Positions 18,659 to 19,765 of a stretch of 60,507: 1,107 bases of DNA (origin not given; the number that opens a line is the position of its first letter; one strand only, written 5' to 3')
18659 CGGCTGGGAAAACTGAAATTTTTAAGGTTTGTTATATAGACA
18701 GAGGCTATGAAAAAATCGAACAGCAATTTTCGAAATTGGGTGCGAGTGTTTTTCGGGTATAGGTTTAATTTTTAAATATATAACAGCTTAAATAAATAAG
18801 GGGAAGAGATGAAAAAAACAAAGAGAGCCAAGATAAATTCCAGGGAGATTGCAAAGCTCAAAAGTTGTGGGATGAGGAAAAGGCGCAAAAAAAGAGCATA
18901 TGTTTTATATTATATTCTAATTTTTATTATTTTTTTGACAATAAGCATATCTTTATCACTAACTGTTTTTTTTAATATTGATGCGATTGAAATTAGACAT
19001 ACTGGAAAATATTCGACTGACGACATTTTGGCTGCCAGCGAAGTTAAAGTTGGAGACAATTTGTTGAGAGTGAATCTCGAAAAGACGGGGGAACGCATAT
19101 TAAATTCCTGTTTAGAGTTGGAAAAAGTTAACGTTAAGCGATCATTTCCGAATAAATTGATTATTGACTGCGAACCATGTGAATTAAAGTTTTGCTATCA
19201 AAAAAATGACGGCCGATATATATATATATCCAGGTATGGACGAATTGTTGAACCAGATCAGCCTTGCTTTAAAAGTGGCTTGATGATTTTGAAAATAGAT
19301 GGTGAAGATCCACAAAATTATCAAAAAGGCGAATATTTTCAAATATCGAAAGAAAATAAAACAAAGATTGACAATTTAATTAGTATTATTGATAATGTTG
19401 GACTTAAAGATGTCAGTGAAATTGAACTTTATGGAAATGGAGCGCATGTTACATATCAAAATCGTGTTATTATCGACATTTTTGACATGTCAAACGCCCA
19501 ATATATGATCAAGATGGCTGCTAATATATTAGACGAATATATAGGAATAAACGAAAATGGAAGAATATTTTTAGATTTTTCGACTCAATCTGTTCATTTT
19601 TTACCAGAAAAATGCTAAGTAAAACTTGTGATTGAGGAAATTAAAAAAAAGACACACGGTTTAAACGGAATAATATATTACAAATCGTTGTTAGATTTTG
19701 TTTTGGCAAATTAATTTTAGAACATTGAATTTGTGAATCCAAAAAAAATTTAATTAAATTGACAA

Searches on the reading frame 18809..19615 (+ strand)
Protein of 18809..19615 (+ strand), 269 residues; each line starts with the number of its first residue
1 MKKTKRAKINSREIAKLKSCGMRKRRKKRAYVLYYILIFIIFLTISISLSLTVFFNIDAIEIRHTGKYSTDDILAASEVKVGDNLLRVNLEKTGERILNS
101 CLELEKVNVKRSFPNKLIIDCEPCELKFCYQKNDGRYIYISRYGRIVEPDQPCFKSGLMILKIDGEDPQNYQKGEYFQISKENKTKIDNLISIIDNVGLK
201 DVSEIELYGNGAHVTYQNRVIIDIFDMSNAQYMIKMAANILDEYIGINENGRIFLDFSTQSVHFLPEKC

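Call 80: search_protein_families(library=pfam, proteins=[window:18809-19615:+], max_evalue=0.0001)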
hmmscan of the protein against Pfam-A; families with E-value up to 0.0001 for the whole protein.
window:18809-19615:+ (269 aa): 1 family
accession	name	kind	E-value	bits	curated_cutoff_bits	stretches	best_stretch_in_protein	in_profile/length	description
PF08478.15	POTRA_1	-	4.5e-10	40.1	23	1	55-120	1-65/69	POTRA domain, FtsQ-type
